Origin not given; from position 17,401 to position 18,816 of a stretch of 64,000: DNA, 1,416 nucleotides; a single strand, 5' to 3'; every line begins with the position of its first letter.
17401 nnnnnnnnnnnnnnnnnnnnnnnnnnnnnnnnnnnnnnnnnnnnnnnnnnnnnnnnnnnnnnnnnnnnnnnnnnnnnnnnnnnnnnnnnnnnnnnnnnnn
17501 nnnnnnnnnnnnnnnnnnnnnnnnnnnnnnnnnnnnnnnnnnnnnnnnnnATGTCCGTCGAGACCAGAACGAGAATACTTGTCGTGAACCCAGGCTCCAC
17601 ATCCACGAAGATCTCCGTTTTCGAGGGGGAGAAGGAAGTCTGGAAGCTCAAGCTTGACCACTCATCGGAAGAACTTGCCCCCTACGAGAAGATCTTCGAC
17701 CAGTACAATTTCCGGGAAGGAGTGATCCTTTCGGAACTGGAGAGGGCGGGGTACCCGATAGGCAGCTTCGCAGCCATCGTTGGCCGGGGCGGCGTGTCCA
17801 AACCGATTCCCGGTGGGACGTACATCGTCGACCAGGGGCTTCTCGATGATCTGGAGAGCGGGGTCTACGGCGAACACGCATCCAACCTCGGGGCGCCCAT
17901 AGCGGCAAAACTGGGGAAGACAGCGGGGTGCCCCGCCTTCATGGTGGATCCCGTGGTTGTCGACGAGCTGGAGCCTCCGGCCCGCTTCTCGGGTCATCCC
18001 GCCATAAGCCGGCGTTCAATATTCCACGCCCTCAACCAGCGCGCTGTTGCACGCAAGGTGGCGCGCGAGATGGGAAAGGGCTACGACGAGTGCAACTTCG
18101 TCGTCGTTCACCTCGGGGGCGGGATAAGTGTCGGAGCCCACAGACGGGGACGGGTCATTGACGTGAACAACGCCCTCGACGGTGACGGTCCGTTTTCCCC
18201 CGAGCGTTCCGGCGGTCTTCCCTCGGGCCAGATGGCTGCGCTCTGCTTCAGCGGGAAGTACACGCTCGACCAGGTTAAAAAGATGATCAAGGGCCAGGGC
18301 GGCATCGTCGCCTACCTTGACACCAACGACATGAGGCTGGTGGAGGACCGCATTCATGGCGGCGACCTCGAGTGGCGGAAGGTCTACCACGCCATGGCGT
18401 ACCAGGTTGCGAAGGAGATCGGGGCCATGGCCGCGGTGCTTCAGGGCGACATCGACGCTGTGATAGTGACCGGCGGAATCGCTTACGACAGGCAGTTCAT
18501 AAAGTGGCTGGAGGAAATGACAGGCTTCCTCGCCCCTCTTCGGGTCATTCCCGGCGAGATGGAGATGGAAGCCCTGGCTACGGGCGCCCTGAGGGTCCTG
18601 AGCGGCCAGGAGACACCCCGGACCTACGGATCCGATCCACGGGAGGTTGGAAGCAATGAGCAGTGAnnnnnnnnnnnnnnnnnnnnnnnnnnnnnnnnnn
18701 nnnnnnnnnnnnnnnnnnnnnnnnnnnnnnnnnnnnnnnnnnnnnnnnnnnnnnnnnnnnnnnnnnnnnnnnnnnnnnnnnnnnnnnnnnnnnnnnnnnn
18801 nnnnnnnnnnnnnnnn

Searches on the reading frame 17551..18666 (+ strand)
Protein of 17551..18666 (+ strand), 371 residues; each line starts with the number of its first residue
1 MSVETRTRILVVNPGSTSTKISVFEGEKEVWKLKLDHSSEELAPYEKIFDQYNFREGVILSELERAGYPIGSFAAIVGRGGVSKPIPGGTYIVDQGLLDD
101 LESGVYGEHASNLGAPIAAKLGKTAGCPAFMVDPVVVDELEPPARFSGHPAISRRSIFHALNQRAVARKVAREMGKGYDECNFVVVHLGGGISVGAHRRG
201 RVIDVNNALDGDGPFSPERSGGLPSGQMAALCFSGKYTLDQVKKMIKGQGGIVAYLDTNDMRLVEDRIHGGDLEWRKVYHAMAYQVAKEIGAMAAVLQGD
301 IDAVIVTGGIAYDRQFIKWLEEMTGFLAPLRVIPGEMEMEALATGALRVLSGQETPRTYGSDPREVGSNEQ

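Call 8: search_protein_families(library=pfam, proteins=[window:17551-18666:+])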
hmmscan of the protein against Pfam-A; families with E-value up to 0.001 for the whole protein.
window:17551-18666:+ (371 aa): 1 family
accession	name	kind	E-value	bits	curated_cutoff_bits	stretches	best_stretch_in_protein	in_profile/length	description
PF00871.23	Acetate_kinase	-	1.8e-21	76.7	22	1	154-317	173-339/392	Acetokinase family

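Call 9: search_protein_families(library=ncbifam, proteins=[window:17551-18666:+])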
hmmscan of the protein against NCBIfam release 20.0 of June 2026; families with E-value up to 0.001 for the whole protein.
window:17551-18666:+ (371 aa): 8 families
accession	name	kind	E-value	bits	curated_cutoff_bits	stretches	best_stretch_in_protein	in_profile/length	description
TIGR02707.1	butyr_kinase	equivalog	3.9e-157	522.8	289.1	1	8-357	1-350/351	butyrate kinase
NF002834.0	PRK03011.1-5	subfamily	1.1e-156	521.4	222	1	7-359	3-355/357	butyrate kinase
TIGR00016.1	ackA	subfamily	4.3e-24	85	293.4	1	154-315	180-343/405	acetate/propionate family kinase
NF009045.0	PRK12379.1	equivalog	1.3e-18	67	580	1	153-320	169-337/402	propionate kinase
NF009099.0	PRK12440.1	equivalog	6.2e-13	48.5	693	1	154-313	174-333/397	acetate/propionate family kinase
NF005462.0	PRK07058.1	equivalog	8.1e-12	44.8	486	1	154-312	175-330/396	acetate/propionate family kinase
NF005520.0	PRK07157.1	equivalog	1.2e-10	41.1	561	1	155-317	175-337/400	acetate kinase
NF009063.0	PRK12397.1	equivalog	3.8e-09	35.7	659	1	154-312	174-333/404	acetate/propionate family kinase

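Call 30: find_homologous_proteins(query=window:17551-18666:+, max_evalue=1e-30)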
Query window:17551-18666:+ (371 aa): 8000 proteins with E <= 1e-30 among 8000 candidates; the best 120 are listed.
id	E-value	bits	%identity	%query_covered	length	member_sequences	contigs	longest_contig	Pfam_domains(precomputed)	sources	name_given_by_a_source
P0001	4.2e-243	824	99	100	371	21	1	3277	PF00871.24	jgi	-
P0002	2.0e-223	759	91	100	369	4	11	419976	PF00871.24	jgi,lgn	jgi:butyrate kinase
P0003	5.6e-220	748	89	100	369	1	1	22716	PF00871.24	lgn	-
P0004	1.6e-217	740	89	100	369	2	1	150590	PF00871.24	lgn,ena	-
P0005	3.4e-199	679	83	98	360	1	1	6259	PF00871.24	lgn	-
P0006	1.4e-198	677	84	96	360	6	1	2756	PF00871.24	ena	-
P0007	1.7e-197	674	79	99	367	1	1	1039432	PF00871.24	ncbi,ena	-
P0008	1.3e-195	668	81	97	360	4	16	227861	PF00871.24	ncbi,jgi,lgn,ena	-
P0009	1.2e-194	665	82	95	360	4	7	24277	PF00871.24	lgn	-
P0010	8.7e-189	645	78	96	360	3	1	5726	PF00871.24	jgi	-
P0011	1.8e-188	644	77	98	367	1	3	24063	PF00871.24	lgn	-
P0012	6.0e-168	577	70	96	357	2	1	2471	PF00871.24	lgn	-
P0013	7.1e-168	576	71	96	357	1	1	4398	PF00871.24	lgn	-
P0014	4.2e-167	574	70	96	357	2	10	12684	PF00871.24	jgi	jgi:butyrate kinase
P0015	5.4e-167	574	71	96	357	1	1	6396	PF00871.24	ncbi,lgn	-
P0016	9.8e-167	573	70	96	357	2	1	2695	PF00871.24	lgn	-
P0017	2.3e-166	571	71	96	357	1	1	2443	PF00871.24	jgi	-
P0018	3.3e-166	571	71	95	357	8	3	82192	PF00871.24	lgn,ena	-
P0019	3.3e-166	571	70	96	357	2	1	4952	PF00871.24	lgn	-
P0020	5.1e-166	570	71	95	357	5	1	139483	PF00871.24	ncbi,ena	-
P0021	6.0e-166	570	71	95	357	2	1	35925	PF00871.24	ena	-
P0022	8.8e-166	570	71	96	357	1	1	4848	PF00871.24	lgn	-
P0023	4.1e-165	567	70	96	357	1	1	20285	PF00871.24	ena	-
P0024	5.0e-165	567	71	95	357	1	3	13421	PF00871.24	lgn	-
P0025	7.9e-165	566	71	95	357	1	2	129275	PF00871.24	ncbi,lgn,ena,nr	ncbi:MAG: butyrate kinase [Candidatus Sabulitectum sp.]|nr:butyrate kinase [Candidatus Sabulitectum 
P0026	8.0e-165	566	70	95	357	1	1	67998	PF00871.24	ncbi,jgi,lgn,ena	-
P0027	1.0e-164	566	70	95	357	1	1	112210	PF00871.24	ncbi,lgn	-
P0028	1.2e-164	566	69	96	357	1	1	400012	PF00871.24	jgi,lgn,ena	-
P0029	1.6e-164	565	69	96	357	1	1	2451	PF00871.24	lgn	-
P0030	1.9e-164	565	70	96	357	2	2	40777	PF00871.24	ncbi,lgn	-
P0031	2.1e-164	565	69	96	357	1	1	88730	PF00871.24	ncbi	-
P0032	3.1e-164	564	69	96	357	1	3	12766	PF00871.24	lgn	-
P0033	3.2e-164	564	68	96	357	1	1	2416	PF00871.24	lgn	-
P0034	3.3e-164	564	70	95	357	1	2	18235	PF00871.24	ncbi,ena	-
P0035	3.4e-164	564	69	96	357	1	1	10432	PF00871.24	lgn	-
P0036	4.5e-164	564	68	96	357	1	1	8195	PF00871.24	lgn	-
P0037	5.2e-164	564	70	96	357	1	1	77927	PF00871.24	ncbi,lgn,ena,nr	ncbi:MAG: butyrate kinase [Candidatus Sabulitectum sp.]|nr:butyrate kinase [Candidatus Sabulitectum 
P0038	1.2e-163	563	69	95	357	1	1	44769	PF00871.24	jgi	-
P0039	1.6e-163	562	68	96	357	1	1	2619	PF00871.24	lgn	-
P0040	2.8e-163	561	71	95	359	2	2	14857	PF00871.24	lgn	-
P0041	4.0e-163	561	70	95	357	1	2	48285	PF00871.24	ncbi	-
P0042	6.9e-163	560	69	95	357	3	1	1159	PF00871.24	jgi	-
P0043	7.5e-163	560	69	95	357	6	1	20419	PF00871.24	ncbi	-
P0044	2.0e-162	558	70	95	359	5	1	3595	PF00871.24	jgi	-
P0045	4.9e-162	557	68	96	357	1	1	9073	PF00871.24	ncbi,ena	-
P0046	9.1e-162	556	67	96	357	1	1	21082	PF00871.24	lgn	-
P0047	1.2e-161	556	68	96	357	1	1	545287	PF00871.24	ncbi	-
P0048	1.4e-161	556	69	95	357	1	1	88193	PF00871.24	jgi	jgi:butyrate kinase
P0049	2.6e-161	555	68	96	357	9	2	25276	PF00871.24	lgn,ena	-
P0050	3.2e-161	555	68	96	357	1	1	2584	PF00871.24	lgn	-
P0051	5.0e-161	554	68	96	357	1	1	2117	PF00871.24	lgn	-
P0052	7.9e-161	553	68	96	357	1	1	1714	PF00871.24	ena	-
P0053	1.3e-160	553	68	96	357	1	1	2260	PF00871.24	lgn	-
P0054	1.5e-160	552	68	95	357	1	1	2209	PF00871.24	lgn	-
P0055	2.5e-160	552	67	96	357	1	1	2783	PF00871.24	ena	-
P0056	6.0e-160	550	66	96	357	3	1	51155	PF00871.24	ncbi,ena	-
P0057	2.0e-159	549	69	96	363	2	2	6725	PF00871.24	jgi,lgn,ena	-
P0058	7.2e-159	547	68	96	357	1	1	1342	PF00871.24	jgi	jgi:butyrate kinase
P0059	7.6e-159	547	68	97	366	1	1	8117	PF00871.24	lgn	-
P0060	3.7e-158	544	69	95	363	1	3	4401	PF00871.24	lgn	-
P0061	6.3e-156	537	67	95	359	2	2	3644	PF00871.24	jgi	jgi:butyrate kinase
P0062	9.1e-156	537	65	96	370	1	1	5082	PF00871.24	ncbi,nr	ncbi:butyrate kinase [Candidatus Fermentibacterales bacterium]|nr:butyrate kinase [Candidatus Fermen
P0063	1.3e-155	536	67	95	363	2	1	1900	PF00871.24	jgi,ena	-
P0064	2.5e-155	535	67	96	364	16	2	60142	PF00871.24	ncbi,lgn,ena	-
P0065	6.8e-155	534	68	95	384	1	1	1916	PF00871.24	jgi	jgi:butyrate kinase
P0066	8.0e-155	533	68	96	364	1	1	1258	PF00871.24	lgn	-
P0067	1.5e-154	533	67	95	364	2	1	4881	PF00871.24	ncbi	-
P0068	4.2e-154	531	66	98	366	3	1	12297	PF00871.24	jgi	jgi:butyrate kinase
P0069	8.2e-154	530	65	95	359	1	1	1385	PF00871.24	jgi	jgi:butyrate kinase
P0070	2.3e-153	529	67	96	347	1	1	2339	PF00871.24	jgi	-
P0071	2.4e-153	529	66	97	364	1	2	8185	PF00871.24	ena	-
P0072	3.5e-153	528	66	95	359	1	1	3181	PF00871.24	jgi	jgi:butyrate kinase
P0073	7.8e-153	527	68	95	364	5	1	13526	PF00871.24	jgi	jgi:butyrate kinase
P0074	1.2e-152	526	69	90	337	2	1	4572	PF00871.24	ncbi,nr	ncbi:MAG: butyrate kinase, partial [Candidatus Fermentibacteria bacterium]|nr:butyrate kinase [Candi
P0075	2.1e-152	525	65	95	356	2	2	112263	PF00871.24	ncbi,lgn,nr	ncbi:butyrate kinase [Candidatus Fermentibacteria bacterium]|nr:MAG: butyrate kinase [Candidatus Fer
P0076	2.2e-152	525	65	96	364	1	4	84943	PF00871.24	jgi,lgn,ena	-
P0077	2.5e-152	525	67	95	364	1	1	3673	PF00871.24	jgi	jgi:butyrate kinase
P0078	3.2e-152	525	66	96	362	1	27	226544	PF00871.24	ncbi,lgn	-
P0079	3.7e-152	525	66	96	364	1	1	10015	PF00871.24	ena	-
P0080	3.8e-152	525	66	95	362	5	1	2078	PF00871.24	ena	-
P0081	6.6e-152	524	66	96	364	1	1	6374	PF00871.24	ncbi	-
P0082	7.3e-152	524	64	97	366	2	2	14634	PF00871.24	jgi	-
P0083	7.8e-152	524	65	96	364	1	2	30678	PF00871.24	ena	-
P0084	7.9e-152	524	65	95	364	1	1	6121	PF00871.24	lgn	-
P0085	8.6e-152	523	66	95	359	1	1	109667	PF00871.24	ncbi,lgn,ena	-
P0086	9.3e-152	523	66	96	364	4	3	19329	PF00871.24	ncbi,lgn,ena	-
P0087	1.5e-151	523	65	96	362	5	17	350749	PF00871.24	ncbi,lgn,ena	-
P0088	1.8e-151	522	66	95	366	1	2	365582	PF00871.24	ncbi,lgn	-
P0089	2.0e-151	522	67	95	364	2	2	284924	PF00871.24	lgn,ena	-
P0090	2.3e-151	522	67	96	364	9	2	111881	PF00871.24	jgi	-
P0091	4.5e-151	521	64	96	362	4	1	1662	PF00871.24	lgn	-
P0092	1.1e-150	520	65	96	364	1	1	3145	PF00871.24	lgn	-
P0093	2.1e-150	519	65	95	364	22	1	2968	PF00871.24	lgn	-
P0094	2.1e-150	519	65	98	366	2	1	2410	PF00871.24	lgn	-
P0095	3.7e-150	518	64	95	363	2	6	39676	PF00871.24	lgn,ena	-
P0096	3.9e-150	518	65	95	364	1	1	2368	PF00871.24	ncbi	-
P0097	8.5e-150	517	65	95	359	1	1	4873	PF00871.24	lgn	-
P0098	9.1e-150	517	64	97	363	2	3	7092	PF00871.24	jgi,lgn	jgi:butyrate kinase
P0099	1.1e-149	517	69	87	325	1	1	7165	PF00871.24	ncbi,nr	ncbi:MAG: butyrate kinase, partial [Candidatus Sabulitectum sp.]|nr:butyrate kinase [Candidatus Sabu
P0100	1.1e-149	516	65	95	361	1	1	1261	PF00871.24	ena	-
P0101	1.5e-149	516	63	95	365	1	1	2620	PF00871.24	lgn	-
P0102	3.1e-149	515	64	96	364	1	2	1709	PF00871.24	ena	-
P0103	3.1e-149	515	65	95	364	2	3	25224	PF00871.24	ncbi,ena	-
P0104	3.4e-149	515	63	98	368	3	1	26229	PF00871.24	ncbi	-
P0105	5.8e-149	514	65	95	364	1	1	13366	PF00871.24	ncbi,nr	ncbi:MAG: butyrate kinase [Candidatus Aegiribacteria sp.]|nr:butyrate kinase [Candidatus Aegiribacte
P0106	1.1e-148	513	63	95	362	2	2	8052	PF00871.24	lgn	-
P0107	1.2e-148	513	63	95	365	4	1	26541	PF00871.24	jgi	-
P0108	1.3e-148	513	63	97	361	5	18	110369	PF00871.24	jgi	-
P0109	1.6e-148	513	65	96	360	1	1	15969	PF00871.24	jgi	jgi:butyrate kinase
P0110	2.3e-148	512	63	96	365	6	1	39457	PF00871.24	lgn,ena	-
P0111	2.9e-148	512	63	98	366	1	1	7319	PF00871.24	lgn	-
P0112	4.2e-148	511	64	96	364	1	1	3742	PF00871.24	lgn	-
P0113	1.1e-147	510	63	98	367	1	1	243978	PF00871.24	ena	-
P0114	1.3e-147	510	64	96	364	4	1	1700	PF00871.24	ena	-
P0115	1.3e-147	510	63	95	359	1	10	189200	PF00871.24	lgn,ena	-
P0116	4.3e-147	508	63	95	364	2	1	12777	PF00871.24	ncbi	-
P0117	4.5e-147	508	64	95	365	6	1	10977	PF00871.24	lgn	-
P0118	1.1e-146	507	63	97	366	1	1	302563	PF00871.24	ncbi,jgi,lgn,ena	-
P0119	2.5e-146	505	63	96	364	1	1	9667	PF00871.24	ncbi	-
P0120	3.1e-146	505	62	96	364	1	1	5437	PF00871.24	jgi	jgi:butyrate kinase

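Call 31: find_encoding_contigs(protein=P0007, flank=10000, max_places=2)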
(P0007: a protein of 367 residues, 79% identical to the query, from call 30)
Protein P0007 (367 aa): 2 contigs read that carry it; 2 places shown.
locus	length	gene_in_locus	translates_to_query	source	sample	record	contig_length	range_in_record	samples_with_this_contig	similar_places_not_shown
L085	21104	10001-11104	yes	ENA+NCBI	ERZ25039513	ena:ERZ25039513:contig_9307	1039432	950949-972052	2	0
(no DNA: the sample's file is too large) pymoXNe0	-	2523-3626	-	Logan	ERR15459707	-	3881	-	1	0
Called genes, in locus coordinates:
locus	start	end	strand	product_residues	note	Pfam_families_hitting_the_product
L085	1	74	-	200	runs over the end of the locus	PF00677:Lum_binding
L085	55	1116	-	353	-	PF00383:dCMP_cyt_deam_1, PF14437:MafB19-deam (weak), PF01872:RibD_C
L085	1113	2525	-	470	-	PF01841:Transglut_core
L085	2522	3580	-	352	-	PF02350:Epimerase_2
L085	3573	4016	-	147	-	PF02502:LacAB_rpiB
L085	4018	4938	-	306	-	PF01515:PTA_PTB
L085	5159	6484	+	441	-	PF00202:Aminotran_3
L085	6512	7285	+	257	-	PF00596:Aldolase_II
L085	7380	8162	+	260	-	-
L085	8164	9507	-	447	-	PF01336:tRNA_anti-codon, PF00152:tRNA-synt_2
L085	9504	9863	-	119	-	-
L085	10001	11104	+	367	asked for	PF00871:Acetate_kinase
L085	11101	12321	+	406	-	PF01642:MM_CoA_mutase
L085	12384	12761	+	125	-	PF01642:MM_CoA_mutase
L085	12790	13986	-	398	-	-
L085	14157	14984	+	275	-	-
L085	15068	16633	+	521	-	PF13145:Rotamase_2 (weak)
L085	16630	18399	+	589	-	-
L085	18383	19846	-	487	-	PF01364:Peptidase_C25 (weak), PF18962:Por_Secre_tail (faint)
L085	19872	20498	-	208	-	PF02163:Peptidase_M50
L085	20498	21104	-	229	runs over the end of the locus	PF04298:Zn_peptidase_2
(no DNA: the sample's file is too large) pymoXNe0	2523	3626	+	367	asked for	PF00871:Acetate_kinase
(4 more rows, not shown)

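Call 32: find_encoding_contigs(protein=P0025, flank=10000, max_places=2)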
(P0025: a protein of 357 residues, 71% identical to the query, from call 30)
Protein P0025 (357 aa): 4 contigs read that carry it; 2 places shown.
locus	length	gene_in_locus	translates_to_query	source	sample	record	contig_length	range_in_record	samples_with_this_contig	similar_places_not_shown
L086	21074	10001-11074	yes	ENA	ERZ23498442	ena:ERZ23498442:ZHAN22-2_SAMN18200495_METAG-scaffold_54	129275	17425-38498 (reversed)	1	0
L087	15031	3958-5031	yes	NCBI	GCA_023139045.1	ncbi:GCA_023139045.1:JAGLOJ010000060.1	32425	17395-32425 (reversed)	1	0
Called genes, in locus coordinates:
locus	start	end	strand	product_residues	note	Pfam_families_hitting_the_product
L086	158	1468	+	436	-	-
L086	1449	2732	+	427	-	PF09594:GT87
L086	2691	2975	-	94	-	PF18962:Por_Secre_tail (weak)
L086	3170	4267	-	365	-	-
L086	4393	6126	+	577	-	PF01609:DDE_Tnp_1, PF13751:DDE_Tnp_1_6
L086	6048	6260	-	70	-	-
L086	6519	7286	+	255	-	PF00596:Aldolase_II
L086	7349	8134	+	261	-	-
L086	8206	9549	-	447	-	PF01336:tRNA_anti-codon, PF00152:tRNA-synt_2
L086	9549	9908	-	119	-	-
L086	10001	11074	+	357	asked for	PF00871:Acetate_kinase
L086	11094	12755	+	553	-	PF01642:MM_CoA_mutase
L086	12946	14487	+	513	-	-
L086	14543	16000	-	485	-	PF01364:Peptidase_C25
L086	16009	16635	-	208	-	PF02163:Peptidase_M50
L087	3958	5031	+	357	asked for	PF00871:Acetate_kinase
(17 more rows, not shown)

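Call 33: find_encoding_contigs(protein=P0075, flank=10000, max_places=2)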
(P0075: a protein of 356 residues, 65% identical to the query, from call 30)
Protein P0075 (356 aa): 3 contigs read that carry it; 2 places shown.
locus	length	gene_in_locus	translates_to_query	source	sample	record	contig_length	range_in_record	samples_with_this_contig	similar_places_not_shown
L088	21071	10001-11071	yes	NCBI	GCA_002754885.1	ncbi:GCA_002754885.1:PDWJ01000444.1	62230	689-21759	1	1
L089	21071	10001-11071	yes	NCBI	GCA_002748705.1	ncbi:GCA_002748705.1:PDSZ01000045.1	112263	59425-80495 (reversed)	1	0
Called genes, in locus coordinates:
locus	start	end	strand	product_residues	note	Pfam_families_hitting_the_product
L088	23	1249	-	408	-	PF00202:Aminotran_3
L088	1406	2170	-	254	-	PF09674:DUF2400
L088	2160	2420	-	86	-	-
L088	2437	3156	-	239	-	PF01613:Flavin_Reduct, PF00301:Rubredoxin, PF21349:RUBY_RBDX (faint)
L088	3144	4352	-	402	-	PF19583:ODP, PF12706:Lactamase_B_2 (weak), PF00258:Flavodoxin_1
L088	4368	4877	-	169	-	PF00210:Ferritin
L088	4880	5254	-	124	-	PF06397:Desulfoferrod_N, PF01880:Desulfoferrodox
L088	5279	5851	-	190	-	PF00210:Ferritin, PF02915:Rubrerythrin, PF23458:DUF7130 (weak), PF21349:RUBY_RBDX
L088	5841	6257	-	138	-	PF01475:FUR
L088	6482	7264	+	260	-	PF00596:Aldolase_II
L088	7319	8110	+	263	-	-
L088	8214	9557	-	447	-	PF01336:tRNA_anti-codon, PF00152:tRNA-synt_2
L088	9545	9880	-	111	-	-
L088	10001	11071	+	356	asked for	PF00871:Acetate_kinase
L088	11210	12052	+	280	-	-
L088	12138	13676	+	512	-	-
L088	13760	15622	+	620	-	PF04932:Wzy_C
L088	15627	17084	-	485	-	PF01364:Peptidase_C25 (weak)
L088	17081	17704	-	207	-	PF02163:Peptidase_M50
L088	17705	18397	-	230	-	PF04298:Zn_peptidase_2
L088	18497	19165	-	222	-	PF10096:DUF2334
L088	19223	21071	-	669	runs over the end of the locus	PF00133:tRNA-synt_1, PF09334:tRNA-synt_1g, PF08264:Anticodon_1 (weak), PF19303:Anticodon_3, PF01588:tRNA_bind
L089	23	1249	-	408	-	PF00202:Aminotran_3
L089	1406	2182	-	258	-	PF09674:DUF2400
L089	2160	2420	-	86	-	-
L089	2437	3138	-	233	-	PF01613:Flavin_Reduct, PF00301:Rubredoxin, PF21349:RUBY_RBDX (faint)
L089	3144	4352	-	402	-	PF19583:ODP, PF12706:Lactamase_B_2 (weak), PF00258:Flavodoxin_1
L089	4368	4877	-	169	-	PF00210:Ferritin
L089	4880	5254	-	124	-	PF06397:Desulfoferrod_N, PF01880:Desulfoferrodox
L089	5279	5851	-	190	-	PF00210:Ferritin, PF02915:Rubrerythrin, PF23458:DUF7130 (weak), PF21349:RUBY_RBDX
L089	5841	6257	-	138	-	PF01475:FUR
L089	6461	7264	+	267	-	PF00596:Aldolase_II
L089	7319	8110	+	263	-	-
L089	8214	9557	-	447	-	PF01336:tRNA_anti-codon, PF00152:tRNA-synt_2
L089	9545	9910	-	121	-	-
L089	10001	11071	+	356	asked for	PF00871:Acetate_kinase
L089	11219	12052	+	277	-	-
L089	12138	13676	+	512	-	-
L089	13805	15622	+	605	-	PF04932:Wzy_C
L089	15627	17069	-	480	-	PF01364:Peptidase_C25 (weak)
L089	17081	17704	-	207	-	PF02163:Peptidase_M50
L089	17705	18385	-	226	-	PF04298:Zn_peptidase_2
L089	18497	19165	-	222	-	PF10096:DUF2334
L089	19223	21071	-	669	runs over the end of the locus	PF00133:tRNA-synt_1, PF09334:tRNA-synt_1g, PF08264:Anticodon_1 (weak), PF19303:Anticodon_3, PF01588:tRNA_bind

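Call 39: find_encoding_contigs(protein=P0105, flank=10000, max_places=1)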
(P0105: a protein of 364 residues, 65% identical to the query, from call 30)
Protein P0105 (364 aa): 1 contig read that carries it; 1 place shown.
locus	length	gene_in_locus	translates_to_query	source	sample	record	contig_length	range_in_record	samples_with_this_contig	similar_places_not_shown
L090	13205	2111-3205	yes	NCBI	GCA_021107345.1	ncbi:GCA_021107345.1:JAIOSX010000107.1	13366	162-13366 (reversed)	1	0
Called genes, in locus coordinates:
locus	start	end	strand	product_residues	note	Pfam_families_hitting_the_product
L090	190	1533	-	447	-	PF01336:tRNA_anti-codon, PF00152:tRNA-synt_2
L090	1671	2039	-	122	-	-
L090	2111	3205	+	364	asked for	PF00871:Acetate_kinase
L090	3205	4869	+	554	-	PF01642:MM_CoA_mutase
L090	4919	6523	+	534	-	-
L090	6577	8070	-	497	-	PF18962:Por_Secre_tail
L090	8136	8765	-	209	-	PF02163:Peptidase_M50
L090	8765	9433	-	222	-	PF04298:Zn_peptidase_2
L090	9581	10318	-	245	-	PF10096:DUF2334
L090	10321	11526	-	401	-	PF13439:Glyco_transf_4, PF13579:Glyco_trans_4_4, PF20706:GT4-conflict, PF00534:Glycos_transf_1, PF13692:Glyco_trans_1_4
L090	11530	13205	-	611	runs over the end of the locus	PF00133:tRNA-synt_1 (weak), PF09334:tRNA-synt_1g, PF19303:Anticodon_3, PF08264:Anticodon_1 (weak), PF01588:tRNA_bind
